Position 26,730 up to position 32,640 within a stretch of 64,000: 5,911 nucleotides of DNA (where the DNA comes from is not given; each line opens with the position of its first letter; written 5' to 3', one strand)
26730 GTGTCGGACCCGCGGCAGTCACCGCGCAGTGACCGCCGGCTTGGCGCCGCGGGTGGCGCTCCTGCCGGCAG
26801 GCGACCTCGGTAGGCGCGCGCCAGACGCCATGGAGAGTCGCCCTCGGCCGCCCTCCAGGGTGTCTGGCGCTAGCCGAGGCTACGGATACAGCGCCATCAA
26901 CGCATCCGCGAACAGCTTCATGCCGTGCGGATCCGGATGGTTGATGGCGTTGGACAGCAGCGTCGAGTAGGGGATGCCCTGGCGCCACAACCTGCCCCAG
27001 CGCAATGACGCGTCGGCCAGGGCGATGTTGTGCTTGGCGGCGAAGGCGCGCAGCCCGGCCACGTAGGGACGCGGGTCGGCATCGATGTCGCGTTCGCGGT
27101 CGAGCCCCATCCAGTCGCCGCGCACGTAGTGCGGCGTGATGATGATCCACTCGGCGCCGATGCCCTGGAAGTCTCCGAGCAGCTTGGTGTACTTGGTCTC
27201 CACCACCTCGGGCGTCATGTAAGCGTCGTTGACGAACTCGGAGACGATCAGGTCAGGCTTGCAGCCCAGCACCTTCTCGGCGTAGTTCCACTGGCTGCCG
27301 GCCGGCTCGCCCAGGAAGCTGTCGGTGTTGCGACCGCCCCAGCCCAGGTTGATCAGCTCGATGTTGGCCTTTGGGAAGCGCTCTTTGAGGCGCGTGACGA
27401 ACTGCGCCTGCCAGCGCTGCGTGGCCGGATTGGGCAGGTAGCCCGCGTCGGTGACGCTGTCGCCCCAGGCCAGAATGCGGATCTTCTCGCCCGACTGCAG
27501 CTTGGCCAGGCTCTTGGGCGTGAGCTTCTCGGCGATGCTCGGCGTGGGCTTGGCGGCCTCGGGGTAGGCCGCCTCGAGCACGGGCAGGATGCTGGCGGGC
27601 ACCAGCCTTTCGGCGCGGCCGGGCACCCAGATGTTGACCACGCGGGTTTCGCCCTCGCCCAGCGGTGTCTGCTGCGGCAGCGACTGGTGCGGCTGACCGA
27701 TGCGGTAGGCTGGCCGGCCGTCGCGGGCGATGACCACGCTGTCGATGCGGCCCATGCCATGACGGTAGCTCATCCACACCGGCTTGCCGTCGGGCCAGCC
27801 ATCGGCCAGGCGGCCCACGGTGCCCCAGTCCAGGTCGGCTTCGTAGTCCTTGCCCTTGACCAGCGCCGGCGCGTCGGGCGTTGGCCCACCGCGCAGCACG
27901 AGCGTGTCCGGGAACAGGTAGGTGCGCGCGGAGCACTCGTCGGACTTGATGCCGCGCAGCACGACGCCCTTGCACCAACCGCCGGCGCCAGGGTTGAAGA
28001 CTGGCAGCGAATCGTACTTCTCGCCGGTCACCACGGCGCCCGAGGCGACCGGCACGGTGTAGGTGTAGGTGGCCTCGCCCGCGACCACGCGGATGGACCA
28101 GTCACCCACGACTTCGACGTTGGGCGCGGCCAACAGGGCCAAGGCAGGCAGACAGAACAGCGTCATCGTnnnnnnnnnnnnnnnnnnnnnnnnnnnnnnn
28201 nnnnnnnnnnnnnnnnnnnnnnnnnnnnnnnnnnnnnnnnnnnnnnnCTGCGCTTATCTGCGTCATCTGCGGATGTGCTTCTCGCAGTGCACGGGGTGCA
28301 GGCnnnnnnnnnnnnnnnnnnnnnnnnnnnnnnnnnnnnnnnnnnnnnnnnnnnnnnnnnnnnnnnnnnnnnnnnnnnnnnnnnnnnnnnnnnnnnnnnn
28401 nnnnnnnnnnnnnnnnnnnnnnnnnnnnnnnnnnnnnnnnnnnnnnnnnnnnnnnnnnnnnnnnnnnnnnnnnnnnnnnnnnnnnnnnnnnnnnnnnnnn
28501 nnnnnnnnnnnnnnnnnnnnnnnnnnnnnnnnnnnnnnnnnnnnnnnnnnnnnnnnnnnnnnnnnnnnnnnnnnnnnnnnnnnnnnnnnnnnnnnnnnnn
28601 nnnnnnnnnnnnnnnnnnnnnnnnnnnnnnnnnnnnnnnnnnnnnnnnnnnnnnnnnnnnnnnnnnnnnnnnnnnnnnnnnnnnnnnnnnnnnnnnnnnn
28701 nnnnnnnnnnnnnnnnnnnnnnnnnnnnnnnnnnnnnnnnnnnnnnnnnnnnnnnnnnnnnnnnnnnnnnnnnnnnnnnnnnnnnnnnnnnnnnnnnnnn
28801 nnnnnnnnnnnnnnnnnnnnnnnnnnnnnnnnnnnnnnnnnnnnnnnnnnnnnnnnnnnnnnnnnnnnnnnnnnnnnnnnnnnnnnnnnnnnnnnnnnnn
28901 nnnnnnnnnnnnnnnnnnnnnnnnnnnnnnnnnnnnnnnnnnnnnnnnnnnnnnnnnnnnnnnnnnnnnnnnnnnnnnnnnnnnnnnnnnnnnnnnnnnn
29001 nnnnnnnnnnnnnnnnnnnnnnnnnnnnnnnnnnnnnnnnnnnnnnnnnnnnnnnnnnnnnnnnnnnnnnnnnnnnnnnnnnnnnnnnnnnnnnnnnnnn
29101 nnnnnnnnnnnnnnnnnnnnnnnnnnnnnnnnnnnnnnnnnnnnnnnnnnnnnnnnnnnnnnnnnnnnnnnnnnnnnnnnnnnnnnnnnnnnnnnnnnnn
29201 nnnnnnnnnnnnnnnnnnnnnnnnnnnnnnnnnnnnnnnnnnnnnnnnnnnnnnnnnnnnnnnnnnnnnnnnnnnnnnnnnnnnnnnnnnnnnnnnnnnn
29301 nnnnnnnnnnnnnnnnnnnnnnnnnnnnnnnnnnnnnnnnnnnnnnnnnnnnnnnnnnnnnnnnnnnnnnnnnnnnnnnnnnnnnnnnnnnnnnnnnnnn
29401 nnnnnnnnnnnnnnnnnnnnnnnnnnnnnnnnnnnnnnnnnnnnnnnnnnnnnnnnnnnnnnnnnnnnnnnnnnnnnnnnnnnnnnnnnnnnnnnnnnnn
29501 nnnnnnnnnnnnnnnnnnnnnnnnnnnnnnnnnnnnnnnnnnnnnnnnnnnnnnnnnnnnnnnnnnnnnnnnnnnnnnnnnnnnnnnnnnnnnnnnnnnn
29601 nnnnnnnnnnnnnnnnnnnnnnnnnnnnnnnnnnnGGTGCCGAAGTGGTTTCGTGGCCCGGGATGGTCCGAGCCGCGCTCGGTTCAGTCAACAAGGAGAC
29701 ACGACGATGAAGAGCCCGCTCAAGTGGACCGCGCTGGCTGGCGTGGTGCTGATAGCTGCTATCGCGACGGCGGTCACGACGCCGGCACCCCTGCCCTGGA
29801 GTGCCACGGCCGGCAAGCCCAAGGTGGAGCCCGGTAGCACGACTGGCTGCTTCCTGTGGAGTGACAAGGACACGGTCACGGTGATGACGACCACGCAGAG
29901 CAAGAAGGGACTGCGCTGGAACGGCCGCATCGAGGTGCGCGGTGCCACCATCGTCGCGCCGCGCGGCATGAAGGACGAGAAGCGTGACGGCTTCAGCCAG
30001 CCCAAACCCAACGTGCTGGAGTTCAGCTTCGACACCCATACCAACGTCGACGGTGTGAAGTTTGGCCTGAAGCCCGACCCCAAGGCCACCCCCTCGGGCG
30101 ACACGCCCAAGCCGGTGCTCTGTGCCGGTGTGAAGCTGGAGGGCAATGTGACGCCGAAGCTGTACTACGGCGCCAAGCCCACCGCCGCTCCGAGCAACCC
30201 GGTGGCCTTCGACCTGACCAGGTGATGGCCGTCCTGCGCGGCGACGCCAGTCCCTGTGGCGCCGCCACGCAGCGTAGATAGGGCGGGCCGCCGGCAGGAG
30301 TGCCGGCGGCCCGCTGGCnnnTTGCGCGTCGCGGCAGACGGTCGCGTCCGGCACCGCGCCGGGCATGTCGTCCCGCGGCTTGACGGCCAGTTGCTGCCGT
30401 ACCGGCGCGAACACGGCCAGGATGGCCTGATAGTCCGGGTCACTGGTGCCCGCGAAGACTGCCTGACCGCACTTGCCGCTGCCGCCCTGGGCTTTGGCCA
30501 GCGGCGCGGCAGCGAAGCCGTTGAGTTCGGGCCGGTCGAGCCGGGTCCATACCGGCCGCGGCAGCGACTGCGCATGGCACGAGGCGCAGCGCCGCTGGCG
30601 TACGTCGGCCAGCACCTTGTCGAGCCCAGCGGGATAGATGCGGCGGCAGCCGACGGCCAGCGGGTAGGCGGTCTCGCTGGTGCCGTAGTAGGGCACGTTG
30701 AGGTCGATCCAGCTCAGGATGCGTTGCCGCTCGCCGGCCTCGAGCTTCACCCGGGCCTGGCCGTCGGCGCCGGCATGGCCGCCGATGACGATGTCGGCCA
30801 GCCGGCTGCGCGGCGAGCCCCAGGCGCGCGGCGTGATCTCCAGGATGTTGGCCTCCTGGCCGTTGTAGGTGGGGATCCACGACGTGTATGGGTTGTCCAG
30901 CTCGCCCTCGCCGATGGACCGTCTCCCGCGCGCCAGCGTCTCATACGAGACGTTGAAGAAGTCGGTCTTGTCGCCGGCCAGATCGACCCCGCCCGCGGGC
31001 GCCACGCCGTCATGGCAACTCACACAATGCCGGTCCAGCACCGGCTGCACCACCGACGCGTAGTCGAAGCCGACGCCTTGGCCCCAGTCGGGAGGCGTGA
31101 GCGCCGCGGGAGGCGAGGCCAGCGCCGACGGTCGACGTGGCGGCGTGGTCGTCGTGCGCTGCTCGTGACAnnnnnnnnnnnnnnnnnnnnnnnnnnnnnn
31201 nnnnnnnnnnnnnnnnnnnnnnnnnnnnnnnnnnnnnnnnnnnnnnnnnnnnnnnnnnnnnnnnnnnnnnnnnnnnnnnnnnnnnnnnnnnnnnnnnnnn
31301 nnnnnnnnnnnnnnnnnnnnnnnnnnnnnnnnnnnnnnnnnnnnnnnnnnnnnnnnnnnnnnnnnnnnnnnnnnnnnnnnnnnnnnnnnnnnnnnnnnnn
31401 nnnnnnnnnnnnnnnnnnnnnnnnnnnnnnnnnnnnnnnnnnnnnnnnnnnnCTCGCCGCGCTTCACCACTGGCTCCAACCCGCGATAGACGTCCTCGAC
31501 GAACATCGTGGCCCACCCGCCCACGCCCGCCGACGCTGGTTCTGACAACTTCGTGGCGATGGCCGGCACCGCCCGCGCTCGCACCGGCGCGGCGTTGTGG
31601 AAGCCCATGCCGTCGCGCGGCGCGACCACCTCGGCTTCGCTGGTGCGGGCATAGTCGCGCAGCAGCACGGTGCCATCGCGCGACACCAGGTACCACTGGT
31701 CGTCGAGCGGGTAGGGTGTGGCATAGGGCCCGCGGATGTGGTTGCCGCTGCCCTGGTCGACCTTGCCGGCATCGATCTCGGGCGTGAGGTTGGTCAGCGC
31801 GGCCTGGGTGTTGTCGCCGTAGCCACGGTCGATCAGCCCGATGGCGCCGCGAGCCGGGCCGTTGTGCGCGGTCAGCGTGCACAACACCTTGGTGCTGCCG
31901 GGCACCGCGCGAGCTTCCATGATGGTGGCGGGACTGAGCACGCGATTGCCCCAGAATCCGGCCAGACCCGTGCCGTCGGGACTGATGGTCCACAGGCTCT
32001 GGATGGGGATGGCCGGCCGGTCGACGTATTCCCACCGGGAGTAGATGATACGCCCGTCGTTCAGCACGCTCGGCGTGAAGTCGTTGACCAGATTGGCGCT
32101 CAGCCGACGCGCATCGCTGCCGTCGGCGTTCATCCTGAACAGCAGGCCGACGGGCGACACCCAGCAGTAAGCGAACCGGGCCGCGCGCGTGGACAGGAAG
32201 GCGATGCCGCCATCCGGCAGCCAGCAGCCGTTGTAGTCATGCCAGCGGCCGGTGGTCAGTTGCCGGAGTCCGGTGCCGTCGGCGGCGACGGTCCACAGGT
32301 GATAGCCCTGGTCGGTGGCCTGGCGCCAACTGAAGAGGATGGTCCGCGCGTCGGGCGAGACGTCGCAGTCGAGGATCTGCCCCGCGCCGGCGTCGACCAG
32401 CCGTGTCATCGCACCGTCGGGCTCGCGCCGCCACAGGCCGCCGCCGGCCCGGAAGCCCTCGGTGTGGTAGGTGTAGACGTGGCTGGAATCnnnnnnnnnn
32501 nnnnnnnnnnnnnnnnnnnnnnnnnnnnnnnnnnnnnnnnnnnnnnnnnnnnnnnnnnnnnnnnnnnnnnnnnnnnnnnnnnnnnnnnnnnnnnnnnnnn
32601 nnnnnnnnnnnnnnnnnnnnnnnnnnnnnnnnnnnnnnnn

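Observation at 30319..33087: Paralog 2 carries a third CxxCH and sits back-to-back with a tandem-GH5 gene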

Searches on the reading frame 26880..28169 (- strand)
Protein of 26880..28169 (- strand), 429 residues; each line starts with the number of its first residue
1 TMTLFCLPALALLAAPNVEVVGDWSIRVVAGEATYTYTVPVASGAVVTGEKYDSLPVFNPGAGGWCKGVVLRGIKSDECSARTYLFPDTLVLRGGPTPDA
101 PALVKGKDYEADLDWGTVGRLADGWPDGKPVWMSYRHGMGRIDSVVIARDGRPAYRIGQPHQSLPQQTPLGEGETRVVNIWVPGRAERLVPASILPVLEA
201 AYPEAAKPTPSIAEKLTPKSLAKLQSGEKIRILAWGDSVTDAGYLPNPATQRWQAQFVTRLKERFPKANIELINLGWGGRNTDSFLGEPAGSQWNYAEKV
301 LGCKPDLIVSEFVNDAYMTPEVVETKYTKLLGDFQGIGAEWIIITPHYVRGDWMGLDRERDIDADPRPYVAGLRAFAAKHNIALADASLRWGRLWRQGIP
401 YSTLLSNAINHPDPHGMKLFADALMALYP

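Call 3: search_protein_families(library=pfam, proteins=[window:26880-28169:-], max_evalue=0.01)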
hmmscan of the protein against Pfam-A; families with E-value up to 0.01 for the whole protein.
window:26880-28169:- (429 aa): 3 families
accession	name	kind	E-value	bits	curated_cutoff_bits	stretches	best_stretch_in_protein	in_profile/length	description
PF13472.12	Lipase_GDSL_2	-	7.6e-13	49.8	32.9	1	235-419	2-178/178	GDSL-like Lipase/Acylhydrolase family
PF25182.1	NonGDSL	-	0.00038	20.3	80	1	218-384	16-169/220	Non-GDSL lipase-like family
PF00657.28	Lipase_GDSL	-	0.0042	17.7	23.6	1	232-335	1-111/208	GDSL-like Lipase/Acylhydrolase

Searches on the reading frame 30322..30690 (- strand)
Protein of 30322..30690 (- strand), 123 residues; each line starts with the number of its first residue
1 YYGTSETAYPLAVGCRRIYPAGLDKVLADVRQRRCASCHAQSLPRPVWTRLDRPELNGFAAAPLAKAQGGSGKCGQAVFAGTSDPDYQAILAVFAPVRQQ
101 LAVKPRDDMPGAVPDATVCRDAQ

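Call 67: search_solved_structures(query=A5, max_evalue=10, show_alignments=3)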
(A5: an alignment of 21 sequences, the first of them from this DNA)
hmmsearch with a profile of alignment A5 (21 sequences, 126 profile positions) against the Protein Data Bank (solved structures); distinct sequences matched with E-value up to 10: 5.
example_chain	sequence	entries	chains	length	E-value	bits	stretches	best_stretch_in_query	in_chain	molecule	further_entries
9lts_C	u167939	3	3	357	0.00072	22.7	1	34-68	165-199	Photosynthetic reaction center cytochrome c subunit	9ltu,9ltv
8yy9_C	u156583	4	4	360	0.00075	22.7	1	34-68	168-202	Photosynthetic reaction center cytochrome c subunit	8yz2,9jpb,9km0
8z82_C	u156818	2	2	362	0.0052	19.9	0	31-58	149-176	Photosynthetic reaction center cytochrome c subunit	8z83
1ogy_B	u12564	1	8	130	0.53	13.5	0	18-42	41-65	DIHEME CYTOCHROME C NAPB MOLECULE: NITRATE REDUCTASE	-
9m8m_C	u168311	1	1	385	1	12.5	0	31-50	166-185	Photosynthetic reaction center cytochrome c subunit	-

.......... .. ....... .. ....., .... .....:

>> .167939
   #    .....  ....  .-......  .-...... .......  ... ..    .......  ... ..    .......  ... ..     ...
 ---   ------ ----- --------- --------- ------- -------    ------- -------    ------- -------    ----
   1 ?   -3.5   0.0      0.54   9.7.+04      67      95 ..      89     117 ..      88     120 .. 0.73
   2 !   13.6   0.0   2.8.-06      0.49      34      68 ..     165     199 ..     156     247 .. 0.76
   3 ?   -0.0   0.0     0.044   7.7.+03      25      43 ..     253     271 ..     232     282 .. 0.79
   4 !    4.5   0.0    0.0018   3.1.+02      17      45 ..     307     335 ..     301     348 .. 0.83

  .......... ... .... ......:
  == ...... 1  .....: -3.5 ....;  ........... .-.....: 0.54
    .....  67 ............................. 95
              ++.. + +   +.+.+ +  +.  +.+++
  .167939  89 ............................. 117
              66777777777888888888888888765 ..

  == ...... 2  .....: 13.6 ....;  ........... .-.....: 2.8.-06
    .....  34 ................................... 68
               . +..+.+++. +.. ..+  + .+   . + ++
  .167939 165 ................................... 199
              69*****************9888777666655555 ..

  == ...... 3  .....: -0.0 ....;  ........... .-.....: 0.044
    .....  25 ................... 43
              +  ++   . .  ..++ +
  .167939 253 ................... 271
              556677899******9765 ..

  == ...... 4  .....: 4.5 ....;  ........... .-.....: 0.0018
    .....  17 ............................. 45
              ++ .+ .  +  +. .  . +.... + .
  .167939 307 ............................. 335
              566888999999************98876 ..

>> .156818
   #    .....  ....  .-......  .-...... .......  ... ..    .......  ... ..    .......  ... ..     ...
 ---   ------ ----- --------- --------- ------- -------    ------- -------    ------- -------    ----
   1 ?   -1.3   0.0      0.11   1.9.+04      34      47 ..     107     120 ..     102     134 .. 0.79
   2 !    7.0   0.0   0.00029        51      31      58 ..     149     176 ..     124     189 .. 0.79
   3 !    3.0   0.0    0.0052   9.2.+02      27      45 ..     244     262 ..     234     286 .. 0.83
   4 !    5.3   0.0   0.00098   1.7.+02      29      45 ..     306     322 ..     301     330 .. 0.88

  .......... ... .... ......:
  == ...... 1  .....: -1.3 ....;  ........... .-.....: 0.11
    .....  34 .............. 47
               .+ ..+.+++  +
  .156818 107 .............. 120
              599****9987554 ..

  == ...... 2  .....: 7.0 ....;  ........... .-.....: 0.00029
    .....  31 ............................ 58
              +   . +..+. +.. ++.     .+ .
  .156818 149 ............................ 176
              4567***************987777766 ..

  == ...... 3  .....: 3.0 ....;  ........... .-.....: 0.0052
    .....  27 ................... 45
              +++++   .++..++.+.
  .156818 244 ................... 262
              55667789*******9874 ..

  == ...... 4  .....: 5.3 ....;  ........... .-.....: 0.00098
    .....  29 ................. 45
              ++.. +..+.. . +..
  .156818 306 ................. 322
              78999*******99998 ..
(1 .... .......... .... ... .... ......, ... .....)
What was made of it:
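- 30322..30690 (-): C-terminal module, aa 800-922. It holds CxxCH 3 (CASCH, nt 30574-30588), the invariant C873 and M908 (nt 30364-30366). Weak profile match to haem-binding segments of reaction-centre cytochrome c (E 7e-4, call 67).
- Its only sequence similarity to a known cytochrome is weak (E 7e-4, call 67). There is profile similarity to haem-binding segments of reaction-centre cytochrome c (call 67).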

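Call 74: predict_structure(alignment_id=A5)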
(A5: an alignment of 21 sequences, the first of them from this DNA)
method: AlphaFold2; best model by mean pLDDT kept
length: 123 residues; sequences in the alignment: 21
mean_pLDDT: 79.9   pTM: 0.74
mean pLDDT of the five models: 79.9, 79.6, 79.0, 78.5, 77.5
residues with pLDDT >= 90: 48; 70-90: 39; 50-70: 30; < 50: 6
segments of 3 or more residues with pLDDT < 50: 1-4
pLDDT, mean of each block of 10 residues (from residue 1): 49 66 92 84 71 90 94 91 97 91 75 67 49
secondary structure, 60 per line:
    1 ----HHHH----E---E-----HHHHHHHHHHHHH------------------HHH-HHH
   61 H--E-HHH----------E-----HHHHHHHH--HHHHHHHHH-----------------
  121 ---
elements in order: H5-8 H23-35 H58-61 H85-92 H95-103

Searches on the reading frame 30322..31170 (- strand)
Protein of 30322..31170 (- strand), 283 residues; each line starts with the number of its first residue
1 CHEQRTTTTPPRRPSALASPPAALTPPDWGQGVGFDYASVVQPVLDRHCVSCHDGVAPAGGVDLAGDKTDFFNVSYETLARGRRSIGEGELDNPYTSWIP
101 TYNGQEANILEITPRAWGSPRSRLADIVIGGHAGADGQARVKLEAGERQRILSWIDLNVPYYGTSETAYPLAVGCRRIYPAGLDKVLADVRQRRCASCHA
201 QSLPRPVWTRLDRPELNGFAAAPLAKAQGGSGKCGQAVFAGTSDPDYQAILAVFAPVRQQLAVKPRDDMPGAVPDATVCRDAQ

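Call 29: search_protein_families(library=pfam, proteins=[window:30322-31170:-], max_evalue=1)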
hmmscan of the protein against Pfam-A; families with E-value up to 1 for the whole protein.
window:30322-31170:- (283 aa): 7 families
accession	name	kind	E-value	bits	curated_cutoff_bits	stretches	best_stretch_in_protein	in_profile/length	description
PF13442.11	Cytochrome_CBB3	-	0.00031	21.4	27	1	44-69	9-32/68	Cytochrome C oxidase, cbb3-type, subunit III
PF00034.26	Cytochrom_C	-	0.046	15.5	21.3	0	45-66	8-32/90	Cytochrome c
PF14376.11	Haem_bd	-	0.11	12.8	27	0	192-209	39-56/133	Haem-binding domain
PF09699.15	Paired_CXXCH_1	-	0.11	12.6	20.6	0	43-54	3-14/41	Doubled CXXCH motif (Paired_CXXCH_1)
PF22297.1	PccH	-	0.13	12.7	24.4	0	37-58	2-23/133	PccH Cytochrome c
PF15712.10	NPAT_C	-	0.43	9.4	27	1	5-46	149-188/680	NPAT C terminus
PF07635.16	PSCyt1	-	0.72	10.9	22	0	49-66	1-18/59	Planctomycete cytochrome C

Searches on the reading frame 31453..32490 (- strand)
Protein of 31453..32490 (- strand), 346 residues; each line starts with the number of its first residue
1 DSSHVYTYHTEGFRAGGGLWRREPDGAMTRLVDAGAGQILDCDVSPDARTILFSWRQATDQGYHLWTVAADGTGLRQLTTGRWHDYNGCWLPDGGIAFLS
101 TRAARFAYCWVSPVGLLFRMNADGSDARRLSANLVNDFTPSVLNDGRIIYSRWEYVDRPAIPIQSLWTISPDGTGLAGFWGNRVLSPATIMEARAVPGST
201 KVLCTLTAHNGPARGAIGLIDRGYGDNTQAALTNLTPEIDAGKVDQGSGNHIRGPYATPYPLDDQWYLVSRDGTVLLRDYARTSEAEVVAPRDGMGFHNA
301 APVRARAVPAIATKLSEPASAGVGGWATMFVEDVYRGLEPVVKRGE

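Call 29: search_protein_families(library=pfam, proteins=[window:31453-32490:-], max_evalue=1)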
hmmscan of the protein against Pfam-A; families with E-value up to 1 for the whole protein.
window:31453-32490:- (346 aa): 1 family
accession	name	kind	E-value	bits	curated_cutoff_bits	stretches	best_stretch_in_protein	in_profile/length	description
PF07676.18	PD40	-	1.7e-06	28.2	20.9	0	44-66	16-37/38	WD40-like Beta Propeller Repeat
